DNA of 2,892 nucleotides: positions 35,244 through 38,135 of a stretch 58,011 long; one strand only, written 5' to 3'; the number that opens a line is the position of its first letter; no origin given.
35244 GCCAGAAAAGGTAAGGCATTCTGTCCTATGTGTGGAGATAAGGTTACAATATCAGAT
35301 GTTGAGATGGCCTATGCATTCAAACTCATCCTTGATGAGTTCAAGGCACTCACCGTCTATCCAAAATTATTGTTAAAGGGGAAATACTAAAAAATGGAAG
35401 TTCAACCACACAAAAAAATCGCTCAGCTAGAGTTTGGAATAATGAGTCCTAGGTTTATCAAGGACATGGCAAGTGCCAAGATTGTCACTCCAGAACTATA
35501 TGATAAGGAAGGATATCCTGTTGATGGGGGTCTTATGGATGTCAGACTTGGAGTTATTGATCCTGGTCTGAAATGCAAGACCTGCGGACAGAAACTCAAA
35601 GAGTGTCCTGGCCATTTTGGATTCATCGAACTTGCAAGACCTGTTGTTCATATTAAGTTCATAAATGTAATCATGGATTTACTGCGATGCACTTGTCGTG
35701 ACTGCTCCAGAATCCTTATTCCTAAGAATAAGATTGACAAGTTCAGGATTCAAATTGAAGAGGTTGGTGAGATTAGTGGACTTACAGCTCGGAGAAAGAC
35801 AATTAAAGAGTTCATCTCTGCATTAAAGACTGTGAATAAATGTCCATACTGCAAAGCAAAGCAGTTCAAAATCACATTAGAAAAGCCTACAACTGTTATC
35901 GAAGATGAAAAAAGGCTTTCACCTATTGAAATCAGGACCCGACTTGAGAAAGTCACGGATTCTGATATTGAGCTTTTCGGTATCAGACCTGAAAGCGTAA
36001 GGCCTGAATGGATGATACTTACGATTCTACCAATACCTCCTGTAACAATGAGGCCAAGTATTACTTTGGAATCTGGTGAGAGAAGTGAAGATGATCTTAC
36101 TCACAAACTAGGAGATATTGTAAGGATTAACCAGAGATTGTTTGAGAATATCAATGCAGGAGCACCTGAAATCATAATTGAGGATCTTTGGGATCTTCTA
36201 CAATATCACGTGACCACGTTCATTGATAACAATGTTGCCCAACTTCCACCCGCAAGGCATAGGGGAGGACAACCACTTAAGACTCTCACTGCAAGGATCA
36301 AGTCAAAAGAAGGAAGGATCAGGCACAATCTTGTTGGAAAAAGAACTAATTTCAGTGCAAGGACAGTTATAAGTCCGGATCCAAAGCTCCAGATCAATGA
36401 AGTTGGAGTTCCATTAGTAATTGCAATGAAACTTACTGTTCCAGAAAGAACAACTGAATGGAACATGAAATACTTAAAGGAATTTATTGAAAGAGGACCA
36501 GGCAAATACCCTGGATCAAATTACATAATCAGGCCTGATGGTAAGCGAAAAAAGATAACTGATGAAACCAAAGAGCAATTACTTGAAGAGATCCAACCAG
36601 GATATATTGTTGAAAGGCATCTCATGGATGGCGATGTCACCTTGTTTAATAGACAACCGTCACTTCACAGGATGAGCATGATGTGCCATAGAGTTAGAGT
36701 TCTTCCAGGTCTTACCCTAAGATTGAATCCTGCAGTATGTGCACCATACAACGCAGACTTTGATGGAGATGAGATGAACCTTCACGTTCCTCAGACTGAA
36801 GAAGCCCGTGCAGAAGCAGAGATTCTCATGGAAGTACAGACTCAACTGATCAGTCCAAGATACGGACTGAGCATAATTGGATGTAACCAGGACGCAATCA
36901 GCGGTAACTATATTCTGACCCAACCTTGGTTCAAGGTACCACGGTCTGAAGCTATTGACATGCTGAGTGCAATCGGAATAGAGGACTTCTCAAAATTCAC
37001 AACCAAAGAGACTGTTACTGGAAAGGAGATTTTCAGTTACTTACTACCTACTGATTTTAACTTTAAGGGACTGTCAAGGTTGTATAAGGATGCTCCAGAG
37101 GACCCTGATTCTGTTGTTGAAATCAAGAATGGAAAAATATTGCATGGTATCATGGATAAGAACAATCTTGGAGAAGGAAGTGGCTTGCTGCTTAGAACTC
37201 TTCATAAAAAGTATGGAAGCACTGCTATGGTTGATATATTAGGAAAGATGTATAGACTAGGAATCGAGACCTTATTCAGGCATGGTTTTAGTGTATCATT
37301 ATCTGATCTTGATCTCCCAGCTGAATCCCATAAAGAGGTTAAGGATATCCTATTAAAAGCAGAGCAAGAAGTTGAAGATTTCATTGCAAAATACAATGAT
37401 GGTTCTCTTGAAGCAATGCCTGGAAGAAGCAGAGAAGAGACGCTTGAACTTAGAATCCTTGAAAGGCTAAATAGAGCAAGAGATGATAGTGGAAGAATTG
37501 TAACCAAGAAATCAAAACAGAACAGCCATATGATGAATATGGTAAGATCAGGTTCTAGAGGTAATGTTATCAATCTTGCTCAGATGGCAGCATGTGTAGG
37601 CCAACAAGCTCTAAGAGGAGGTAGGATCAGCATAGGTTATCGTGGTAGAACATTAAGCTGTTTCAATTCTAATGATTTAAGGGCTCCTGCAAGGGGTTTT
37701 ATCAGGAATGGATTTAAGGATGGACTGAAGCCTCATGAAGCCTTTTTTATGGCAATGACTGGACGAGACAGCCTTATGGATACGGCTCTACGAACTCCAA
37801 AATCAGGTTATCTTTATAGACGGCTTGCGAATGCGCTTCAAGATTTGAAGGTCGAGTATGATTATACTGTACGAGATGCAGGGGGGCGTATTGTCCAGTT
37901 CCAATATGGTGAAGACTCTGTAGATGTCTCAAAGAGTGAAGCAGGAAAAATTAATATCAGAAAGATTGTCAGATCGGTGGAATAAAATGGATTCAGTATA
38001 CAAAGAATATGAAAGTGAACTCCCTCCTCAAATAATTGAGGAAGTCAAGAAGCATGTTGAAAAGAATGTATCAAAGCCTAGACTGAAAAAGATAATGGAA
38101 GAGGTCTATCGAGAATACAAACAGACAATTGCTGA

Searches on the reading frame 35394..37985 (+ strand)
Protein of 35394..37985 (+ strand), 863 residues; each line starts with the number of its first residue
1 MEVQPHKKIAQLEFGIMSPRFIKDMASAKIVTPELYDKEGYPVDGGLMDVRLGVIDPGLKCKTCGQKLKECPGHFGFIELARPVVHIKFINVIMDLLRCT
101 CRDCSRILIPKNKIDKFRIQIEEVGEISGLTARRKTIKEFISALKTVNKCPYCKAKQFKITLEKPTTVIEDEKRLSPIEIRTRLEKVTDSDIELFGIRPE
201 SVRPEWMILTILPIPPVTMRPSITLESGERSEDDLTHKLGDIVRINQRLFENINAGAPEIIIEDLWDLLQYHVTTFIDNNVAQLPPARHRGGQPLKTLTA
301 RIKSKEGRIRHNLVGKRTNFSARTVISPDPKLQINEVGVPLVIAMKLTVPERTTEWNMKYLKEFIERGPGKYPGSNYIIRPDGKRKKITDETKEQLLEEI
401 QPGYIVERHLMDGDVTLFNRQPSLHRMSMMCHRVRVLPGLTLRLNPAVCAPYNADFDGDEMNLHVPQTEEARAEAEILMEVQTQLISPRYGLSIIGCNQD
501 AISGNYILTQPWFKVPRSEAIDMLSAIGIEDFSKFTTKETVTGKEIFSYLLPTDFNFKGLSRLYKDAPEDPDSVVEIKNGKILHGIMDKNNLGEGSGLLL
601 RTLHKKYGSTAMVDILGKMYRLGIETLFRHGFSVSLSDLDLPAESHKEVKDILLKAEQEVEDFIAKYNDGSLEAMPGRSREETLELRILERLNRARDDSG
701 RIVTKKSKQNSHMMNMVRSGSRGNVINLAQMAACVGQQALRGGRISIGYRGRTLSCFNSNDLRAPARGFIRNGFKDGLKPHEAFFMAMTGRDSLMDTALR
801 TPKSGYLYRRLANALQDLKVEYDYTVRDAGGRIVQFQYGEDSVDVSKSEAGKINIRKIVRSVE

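Call 63: search_protein_families(library=pfam, proteins=[window:35394-37985:+], max_evalue=0.0001)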
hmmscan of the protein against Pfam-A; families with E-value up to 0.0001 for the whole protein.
window:35394-37985:+ (863 aa): 5 families
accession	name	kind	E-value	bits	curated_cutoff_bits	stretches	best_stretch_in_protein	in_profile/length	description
PF04997.17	RNA_pol_Rpb1_1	-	8.6e-92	308.2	39.7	1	7-313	2-312/312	RNA polymerase Rpb1, domain 1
PF00623.25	RNA_pol_Rpb1_2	-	8.5e-71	238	25.3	1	315-481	1-166/166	RNA polymerase Rpb1, domain 2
PF04983.23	RNA_pol_Rpb1_3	-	3.8e-26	92.3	28.9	1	484-639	1-162/162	RNA polymerase Rpb1, domain 3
PF05000.22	RNA_pol_Rpb1_4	-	1.2e-25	89.9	24.8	1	665-770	2-107/107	RNA polymerase Rpb1, domain 4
PF04998.22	RNA_pol_Rpb1_5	-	2.6e-20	73.4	28.5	1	777-842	1-66/267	RNA polymerase Rpb1, domain 5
